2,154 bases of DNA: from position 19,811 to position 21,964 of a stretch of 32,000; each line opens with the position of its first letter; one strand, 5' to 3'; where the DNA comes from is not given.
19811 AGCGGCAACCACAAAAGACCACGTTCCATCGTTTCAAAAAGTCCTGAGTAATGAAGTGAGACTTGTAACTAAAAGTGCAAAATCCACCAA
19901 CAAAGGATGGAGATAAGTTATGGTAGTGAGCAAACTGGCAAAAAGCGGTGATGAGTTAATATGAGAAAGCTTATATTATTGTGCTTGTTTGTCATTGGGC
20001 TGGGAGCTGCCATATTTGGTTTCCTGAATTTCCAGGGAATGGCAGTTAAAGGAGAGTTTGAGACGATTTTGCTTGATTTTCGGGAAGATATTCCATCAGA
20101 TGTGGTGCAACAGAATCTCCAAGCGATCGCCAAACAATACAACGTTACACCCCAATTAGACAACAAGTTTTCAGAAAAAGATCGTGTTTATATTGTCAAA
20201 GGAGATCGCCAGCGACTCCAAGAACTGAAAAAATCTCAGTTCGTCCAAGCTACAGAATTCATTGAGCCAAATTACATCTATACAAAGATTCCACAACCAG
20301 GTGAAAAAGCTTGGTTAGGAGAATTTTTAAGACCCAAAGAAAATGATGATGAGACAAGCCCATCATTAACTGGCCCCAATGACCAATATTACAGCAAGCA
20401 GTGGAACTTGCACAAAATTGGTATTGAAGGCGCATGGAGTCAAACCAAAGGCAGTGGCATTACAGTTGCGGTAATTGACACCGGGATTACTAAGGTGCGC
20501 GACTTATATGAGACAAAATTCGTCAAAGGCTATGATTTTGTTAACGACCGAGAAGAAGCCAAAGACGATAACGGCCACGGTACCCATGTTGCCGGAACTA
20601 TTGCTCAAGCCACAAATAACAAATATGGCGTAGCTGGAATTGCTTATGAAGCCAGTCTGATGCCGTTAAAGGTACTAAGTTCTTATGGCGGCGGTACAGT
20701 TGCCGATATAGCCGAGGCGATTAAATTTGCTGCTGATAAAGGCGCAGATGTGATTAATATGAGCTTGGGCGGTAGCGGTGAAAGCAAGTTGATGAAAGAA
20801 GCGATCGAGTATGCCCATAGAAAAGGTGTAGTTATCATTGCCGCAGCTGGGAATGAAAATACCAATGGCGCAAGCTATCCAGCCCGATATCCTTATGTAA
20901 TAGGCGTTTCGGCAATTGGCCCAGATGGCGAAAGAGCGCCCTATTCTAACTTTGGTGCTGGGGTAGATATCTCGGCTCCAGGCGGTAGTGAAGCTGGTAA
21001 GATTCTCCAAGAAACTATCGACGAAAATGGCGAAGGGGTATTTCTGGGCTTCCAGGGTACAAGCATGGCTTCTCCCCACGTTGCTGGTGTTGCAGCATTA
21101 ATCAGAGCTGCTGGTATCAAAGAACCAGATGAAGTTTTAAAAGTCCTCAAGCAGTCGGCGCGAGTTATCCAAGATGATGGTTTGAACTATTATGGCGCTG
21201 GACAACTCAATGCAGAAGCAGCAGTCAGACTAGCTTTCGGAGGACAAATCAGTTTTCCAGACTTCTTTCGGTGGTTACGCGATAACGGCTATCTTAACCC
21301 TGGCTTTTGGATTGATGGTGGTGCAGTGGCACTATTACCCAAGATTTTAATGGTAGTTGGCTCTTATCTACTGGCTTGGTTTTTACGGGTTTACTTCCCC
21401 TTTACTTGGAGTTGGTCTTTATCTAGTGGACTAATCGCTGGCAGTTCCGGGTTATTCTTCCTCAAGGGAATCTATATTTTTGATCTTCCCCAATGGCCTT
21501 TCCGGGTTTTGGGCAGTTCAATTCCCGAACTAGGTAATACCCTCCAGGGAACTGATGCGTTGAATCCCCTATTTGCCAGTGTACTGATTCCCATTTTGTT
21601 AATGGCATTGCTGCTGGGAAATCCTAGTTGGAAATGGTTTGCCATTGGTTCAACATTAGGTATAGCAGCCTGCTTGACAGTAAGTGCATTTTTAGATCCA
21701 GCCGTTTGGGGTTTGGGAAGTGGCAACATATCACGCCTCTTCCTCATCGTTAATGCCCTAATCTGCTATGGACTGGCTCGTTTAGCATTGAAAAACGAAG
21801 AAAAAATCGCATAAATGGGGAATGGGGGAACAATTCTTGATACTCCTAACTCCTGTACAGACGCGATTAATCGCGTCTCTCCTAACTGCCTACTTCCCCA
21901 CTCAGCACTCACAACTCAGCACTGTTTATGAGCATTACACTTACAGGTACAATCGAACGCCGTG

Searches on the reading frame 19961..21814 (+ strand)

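Call 8: search_protein_families(library=pfam, proteins=[window:19961-21814:+])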
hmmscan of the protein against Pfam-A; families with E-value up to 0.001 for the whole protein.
window:19961-21814:+ (617 aa): 2 families
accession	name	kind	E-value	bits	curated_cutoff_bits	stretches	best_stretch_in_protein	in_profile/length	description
PF19366.4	DUF5942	-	3.2e-101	337.4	23.8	1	428-616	2-190/191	Domain of unknown function (DUF5942)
PF00082.27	Peptidase_S8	-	6.4e-57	193.5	21.8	1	164-411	1-285/288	Subtilase family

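Call 10: search_protein_families(library=ncbifam, proteins=[window:19961-21814:+])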
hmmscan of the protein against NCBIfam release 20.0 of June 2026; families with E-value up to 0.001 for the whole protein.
window:19961-21814:+ (617 aa): 8 families
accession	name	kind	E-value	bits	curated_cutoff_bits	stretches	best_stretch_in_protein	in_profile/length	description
TIGR03921.1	T7SS_mycosin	equivalog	1.5e-66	225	278.75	1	155-423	3-286/353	type VII secretion-associated serine protease mycosin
NF049966.1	QH_SP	equivalog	8.4e-26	90.7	165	1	169-402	2-213/219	subtilisin-like serine protease QhpE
NF033595.1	denti_PrtP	equivalog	4.9e-24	84.9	300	2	265-422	342-502/606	dentilisin complex serine proteinase subunit PrtP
TIGR03895.1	protease_PatA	subfamily_domain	4e-21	75.4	421.05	1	206-426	1-229/606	PatA/PatG family cyanobactin maturation protease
NF040553.1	SGO_0316_fam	subfamily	1.5e-17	62.6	1400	1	182-303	334-468/1486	SGO_0316/SGO_0317 family LPXTG-anchored serine peptidase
NF040809.1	germ_prot_CspBA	exception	2.2e-10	38.9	1250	1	195-300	713-825/1099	bifunctional germination protease/germinant receptor pseudoprotease CspBA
NF042956.1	IteS_antiphage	equivalog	4.1e-07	28.7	900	1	166-302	256-397/747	S8 family anti-phage peptidase IteS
NF051851.1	AtpSerPepEprS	equivalog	0.00034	18.8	1700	0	144-233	45-144/988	autotransporter serine peptidase EprS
